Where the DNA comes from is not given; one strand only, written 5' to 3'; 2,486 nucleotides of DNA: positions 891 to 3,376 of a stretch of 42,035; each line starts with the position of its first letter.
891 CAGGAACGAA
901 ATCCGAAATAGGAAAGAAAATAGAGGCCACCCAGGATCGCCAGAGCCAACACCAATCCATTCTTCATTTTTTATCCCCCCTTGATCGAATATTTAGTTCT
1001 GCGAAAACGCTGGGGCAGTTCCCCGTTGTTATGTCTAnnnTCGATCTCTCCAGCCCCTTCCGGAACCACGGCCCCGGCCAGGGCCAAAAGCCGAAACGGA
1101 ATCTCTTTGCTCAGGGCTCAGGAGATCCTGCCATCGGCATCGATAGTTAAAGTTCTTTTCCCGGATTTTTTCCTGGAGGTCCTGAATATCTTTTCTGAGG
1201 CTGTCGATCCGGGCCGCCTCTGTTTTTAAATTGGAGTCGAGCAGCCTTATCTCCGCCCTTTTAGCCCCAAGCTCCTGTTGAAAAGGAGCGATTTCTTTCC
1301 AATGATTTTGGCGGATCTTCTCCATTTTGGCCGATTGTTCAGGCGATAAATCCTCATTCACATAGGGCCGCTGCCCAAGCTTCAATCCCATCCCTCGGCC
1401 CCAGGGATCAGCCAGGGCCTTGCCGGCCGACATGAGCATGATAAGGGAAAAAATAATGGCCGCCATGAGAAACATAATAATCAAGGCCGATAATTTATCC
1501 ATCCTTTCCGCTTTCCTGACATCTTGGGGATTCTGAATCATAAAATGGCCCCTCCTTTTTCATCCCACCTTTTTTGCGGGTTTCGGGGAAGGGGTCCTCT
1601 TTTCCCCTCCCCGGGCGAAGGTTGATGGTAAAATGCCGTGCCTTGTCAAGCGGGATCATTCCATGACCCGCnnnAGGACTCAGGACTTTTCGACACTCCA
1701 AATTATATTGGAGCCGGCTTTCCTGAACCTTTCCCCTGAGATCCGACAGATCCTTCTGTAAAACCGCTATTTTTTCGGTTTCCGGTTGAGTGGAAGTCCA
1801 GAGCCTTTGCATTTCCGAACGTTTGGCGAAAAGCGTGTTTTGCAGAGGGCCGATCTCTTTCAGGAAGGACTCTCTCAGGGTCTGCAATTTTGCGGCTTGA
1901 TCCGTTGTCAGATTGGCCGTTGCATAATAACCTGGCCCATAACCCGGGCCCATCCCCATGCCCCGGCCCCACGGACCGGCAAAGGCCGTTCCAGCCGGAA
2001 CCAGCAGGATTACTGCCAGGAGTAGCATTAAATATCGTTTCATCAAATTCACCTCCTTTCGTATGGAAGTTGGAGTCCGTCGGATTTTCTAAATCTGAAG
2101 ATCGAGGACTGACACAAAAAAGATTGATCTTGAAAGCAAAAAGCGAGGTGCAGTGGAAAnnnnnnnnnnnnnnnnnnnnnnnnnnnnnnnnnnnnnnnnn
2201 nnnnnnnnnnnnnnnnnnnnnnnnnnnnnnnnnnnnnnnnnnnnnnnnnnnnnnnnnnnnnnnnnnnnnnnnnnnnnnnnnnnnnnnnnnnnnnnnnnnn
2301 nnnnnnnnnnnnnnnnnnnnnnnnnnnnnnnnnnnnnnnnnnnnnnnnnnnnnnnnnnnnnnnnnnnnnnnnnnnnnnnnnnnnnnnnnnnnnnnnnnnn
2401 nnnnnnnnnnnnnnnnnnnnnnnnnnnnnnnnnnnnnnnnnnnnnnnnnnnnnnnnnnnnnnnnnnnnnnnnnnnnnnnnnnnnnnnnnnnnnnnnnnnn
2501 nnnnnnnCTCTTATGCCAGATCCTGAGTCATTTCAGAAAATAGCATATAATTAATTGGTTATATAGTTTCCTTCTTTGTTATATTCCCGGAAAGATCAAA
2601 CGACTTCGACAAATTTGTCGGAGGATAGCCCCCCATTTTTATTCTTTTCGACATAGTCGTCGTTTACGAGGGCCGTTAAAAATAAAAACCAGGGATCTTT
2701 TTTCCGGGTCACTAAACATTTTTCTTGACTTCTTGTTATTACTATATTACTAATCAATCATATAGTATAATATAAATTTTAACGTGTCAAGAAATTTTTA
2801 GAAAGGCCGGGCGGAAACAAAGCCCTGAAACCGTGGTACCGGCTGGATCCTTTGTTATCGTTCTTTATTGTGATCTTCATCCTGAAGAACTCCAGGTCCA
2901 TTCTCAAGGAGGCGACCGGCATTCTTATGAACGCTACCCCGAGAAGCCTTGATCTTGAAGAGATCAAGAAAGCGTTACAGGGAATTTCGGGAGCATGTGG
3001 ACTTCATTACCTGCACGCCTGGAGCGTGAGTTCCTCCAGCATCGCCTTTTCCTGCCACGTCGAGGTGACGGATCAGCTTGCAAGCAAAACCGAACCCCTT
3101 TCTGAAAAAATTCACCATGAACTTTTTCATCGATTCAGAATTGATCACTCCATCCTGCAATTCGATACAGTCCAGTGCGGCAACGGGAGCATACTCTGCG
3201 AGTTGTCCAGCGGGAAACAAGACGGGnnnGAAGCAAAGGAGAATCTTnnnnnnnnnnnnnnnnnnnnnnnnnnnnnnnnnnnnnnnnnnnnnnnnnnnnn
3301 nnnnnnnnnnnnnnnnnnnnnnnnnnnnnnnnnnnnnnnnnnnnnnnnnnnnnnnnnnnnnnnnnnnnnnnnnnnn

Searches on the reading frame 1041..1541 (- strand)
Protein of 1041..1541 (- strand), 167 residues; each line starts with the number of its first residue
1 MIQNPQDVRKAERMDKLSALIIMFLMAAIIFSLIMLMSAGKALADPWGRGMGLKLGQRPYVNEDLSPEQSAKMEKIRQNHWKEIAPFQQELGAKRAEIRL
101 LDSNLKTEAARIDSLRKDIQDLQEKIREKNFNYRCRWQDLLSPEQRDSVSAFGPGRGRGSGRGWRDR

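Call 56: search_protein_families(library=pfam, proteins=[window:1041-1541:-], max_evalue=0.0001)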
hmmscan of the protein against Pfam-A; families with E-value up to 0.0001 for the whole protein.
window:1041-1541:- (167 aa): 1 family
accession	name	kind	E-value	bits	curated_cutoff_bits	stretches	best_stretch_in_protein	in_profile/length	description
PF13801.11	Metal_resist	-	7.5e-12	45.9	29.2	1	28-147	8-124/125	Heavy-metal resistance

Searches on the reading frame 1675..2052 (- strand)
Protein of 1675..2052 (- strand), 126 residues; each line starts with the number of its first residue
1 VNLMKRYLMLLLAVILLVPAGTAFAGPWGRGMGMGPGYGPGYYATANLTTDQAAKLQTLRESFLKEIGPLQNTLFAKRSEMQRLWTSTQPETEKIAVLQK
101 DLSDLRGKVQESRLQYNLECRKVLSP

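Call 56: search_protein_families(library=pfam, proteins=[window:1675-2052:-], max_evalue=0.0001)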
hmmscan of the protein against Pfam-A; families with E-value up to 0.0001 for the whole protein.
window:1675-2052:- (126 aa): 1 family
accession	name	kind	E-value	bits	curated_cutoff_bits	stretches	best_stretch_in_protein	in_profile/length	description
PF13801.11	Metal_resist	-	3.3e-13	50.3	29.2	1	10-126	3-120/125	Heavy-metal resistance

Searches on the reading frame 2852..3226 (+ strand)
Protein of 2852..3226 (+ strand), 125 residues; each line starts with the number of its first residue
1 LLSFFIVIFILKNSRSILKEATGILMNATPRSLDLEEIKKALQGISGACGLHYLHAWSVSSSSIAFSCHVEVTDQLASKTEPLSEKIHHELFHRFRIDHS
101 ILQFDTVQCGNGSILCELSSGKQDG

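Call 56: search_protein_families(library=pfam, proteins=[window:2852-3226:+], max_evalue=0.0001)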
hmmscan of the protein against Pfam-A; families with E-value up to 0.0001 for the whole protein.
window:2852-3226:+ (125 aa): 1 family
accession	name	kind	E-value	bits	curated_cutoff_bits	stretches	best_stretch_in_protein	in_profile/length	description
PF16916.11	ZT_dimer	-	9.9e-11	42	26.7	1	30-105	1-76/78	Dimerisation domain of Zinc Transporter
